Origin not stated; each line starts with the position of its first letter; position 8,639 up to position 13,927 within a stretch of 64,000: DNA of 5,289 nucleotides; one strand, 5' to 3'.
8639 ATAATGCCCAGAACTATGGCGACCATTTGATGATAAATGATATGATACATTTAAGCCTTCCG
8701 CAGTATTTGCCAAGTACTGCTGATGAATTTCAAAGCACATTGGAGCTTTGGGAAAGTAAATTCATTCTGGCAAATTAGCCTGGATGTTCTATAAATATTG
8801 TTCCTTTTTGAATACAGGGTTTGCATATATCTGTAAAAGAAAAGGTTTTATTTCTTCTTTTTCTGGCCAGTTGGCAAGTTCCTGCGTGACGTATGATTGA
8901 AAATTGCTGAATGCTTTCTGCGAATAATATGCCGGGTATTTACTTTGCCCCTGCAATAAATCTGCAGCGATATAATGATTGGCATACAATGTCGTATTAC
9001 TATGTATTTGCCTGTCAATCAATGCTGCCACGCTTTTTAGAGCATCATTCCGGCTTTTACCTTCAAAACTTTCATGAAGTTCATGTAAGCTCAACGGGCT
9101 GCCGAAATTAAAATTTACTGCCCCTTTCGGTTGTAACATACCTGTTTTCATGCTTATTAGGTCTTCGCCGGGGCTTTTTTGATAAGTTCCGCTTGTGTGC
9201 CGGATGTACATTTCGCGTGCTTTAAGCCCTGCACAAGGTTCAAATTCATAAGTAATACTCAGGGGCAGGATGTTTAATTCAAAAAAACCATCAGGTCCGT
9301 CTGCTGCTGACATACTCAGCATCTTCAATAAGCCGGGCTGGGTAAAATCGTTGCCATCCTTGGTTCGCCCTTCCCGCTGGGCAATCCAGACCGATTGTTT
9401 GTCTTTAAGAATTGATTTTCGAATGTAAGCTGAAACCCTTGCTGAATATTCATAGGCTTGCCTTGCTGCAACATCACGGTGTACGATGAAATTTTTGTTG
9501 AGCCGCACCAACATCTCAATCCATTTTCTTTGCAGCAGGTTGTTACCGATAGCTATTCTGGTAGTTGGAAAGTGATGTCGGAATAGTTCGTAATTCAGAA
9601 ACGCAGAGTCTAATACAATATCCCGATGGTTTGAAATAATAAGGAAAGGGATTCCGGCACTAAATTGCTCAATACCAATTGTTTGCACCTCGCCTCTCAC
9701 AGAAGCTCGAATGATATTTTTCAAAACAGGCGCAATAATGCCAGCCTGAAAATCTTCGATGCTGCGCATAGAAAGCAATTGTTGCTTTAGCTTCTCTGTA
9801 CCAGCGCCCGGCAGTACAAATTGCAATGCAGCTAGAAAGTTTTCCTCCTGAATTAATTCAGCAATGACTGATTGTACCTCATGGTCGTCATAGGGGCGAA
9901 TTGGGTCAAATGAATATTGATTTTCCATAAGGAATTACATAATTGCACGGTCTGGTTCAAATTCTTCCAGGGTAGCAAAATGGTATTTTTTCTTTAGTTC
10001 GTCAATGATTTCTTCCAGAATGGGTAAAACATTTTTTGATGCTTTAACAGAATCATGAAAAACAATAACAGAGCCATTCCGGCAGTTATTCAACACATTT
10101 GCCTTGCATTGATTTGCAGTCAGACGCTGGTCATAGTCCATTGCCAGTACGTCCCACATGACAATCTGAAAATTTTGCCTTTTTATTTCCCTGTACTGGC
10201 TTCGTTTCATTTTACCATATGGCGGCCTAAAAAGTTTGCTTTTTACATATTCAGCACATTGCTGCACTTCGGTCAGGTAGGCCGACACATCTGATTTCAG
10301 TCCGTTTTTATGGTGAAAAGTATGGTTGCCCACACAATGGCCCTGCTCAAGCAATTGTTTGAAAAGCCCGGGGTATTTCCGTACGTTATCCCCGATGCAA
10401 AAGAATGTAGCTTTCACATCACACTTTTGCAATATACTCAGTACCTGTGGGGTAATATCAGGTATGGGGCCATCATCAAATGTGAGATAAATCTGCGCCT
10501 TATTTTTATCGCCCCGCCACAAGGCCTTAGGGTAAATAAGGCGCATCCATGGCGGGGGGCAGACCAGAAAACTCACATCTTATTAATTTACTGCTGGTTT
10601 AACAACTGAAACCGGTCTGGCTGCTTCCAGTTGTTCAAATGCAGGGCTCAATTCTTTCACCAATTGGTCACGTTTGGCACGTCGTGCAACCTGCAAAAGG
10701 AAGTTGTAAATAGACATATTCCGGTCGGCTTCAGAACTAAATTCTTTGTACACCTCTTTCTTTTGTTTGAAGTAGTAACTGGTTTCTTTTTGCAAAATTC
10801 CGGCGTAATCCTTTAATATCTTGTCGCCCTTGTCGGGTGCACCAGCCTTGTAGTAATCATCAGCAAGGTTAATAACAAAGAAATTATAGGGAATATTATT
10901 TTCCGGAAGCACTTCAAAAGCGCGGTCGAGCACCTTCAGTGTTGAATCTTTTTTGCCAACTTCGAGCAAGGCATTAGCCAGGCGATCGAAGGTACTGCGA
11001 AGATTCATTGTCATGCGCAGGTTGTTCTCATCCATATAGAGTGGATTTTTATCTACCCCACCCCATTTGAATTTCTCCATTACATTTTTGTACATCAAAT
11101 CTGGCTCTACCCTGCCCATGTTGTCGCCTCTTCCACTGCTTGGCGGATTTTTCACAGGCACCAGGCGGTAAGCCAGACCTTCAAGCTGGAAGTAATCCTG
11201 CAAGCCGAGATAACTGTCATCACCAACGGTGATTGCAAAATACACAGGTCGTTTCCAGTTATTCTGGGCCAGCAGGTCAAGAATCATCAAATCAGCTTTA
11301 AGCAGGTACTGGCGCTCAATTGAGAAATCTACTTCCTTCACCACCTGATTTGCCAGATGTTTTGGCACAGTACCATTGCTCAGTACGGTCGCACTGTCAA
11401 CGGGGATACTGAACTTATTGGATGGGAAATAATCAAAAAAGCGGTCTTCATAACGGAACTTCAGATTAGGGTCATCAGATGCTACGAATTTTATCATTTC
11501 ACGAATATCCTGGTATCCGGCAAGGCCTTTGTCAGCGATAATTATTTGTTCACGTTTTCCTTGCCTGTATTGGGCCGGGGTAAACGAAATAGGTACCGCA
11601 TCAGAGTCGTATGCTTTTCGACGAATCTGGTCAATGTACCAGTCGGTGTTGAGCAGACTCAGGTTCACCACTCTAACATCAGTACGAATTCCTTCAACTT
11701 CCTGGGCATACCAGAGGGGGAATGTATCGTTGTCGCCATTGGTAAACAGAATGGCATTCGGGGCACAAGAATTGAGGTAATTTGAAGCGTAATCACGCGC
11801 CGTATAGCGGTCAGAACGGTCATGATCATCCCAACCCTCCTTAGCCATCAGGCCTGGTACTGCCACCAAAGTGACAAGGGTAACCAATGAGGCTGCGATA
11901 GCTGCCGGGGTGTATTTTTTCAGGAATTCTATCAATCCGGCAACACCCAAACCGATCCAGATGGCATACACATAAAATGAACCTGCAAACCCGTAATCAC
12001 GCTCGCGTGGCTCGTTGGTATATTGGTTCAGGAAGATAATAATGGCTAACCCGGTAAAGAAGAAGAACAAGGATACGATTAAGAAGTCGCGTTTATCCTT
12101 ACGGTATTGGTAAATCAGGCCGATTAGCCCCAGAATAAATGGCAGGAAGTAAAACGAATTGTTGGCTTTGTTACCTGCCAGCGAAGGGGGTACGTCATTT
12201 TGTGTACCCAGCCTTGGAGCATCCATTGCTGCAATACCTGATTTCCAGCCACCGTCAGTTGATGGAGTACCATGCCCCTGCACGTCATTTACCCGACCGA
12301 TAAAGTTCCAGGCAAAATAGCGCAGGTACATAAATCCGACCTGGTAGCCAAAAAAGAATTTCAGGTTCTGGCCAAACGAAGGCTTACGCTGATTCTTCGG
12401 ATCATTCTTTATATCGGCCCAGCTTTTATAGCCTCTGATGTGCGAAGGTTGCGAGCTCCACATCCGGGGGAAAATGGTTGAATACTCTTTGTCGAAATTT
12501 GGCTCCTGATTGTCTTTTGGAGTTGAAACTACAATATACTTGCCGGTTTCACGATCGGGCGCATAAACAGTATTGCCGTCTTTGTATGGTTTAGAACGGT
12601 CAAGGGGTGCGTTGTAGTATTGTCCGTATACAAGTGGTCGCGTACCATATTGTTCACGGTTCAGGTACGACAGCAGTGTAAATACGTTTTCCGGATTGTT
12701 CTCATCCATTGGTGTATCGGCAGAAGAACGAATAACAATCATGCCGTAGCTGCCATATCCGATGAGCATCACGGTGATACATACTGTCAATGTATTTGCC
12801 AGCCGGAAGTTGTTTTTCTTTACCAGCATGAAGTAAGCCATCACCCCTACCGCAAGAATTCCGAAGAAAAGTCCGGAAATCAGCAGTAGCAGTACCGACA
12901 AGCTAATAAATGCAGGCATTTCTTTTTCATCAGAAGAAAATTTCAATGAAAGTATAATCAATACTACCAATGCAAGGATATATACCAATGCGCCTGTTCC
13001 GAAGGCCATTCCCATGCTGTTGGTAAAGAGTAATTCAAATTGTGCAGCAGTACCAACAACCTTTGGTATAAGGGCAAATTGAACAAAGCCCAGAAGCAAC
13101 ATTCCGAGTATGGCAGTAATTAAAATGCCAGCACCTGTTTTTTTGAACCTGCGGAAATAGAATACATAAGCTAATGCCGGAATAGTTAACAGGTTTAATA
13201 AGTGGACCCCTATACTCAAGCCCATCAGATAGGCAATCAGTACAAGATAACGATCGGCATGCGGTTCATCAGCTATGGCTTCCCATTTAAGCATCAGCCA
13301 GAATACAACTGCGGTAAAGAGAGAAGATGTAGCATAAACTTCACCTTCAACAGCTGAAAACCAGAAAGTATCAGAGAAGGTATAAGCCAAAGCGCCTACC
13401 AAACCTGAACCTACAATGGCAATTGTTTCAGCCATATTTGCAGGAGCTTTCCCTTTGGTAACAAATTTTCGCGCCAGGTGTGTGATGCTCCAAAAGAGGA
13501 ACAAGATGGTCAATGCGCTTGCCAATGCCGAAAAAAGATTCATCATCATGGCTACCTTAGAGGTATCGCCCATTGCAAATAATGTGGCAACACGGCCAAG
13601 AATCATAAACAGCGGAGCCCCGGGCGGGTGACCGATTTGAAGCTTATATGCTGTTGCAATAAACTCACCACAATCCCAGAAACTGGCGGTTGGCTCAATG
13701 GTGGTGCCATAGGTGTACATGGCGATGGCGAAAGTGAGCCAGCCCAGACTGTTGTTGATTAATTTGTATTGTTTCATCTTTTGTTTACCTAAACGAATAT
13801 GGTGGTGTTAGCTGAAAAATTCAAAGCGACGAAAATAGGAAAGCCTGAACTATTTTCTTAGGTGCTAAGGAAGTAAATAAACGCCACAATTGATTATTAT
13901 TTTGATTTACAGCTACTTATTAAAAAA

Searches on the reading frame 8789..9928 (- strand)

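Call 49: search_protein_families(library=pfam, proteins=[window:8789-9928:-], max_evalue=0.00001)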
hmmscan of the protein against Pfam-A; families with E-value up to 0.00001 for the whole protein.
window:8789-9928:- (379 aa): 1 family
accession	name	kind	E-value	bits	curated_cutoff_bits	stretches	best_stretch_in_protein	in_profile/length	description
PF01553.26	Acyltransferase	-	5e-08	33.3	23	1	81-192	2-105/132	Acyltransferase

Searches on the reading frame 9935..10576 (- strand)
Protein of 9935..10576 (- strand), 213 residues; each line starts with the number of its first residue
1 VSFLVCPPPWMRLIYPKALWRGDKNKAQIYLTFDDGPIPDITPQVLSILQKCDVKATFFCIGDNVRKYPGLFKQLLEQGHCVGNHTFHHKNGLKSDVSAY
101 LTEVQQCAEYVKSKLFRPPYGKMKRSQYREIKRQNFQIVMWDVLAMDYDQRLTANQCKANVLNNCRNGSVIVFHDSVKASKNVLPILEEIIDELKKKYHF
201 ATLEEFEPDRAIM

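Call 49: search_protein_families(library=pfam, proteins=[window:9935-10576:-], max_evalue=0.00001)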
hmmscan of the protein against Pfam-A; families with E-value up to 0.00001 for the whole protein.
window:9935-10576:- (213 aa): 1 family
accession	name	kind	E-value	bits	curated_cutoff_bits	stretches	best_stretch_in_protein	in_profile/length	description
PF01522.26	Polysacc_deac_1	-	3.4e-28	98.5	23.1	1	22-137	2-122/124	Polysaccharide deacetylase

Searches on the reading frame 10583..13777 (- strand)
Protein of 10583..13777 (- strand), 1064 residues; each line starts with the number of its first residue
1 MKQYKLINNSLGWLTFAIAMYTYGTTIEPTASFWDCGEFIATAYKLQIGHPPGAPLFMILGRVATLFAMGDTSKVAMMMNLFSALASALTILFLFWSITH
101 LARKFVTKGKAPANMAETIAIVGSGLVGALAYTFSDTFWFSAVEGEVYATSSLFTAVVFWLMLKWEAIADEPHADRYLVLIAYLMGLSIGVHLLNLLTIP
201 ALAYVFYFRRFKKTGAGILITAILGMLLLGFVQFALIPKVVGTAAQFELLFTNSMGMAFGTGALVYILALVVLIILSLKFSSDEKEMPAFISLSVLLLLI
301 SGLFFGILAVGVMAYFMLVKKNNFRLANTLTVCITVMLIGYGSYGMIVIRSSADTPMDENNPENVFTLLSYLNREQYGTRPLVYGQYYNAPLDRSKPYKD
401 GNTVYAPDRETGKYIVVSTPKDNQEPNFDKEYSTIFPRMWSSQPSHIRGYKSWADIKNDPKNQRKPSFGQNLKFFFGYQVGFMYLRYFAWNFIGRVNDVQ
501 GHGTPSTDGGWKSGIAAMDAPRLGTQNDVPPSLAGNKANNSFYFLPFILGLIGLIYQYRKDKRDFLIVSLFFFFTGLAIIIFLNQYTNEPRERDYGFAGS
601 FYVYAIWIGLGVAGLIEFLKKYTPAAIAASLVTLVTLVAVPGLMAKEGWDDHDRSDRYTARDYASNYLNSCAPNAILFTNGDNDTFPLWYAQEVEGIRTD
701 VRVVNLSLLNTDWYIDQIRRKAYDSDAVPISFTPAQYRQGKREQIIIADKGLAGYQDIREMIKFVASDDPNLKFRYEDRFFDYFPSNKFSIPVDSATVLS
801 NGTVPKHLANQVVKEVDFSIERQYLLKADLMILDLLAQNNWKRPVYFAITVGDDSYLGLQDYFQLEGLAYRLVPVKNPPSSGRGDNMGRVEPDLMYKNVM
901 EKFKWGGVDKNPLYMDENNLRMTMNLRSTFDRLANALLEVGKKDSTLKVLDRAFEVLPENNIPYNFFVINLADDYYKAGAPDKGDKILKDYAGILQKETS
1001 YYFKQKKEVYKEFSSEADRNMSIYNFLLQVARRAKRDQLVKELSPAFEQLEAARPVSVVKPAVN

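Call 49: search_protein_families(library=pfam, proteins=[window:10583-13777:-], max_evalue=0.00001)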
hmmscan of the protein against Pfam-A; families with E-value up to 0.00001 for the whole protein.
window:10583-13777:- (1064 aa): 1 family
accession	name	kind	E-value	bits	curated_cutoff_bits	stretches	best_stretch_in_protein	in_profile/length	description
PF11028.14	TMEM260-like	-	8.6e-77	257.4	24.2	1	35-214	1-178/179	Protein O-mannosyl-transferase TMEM260-like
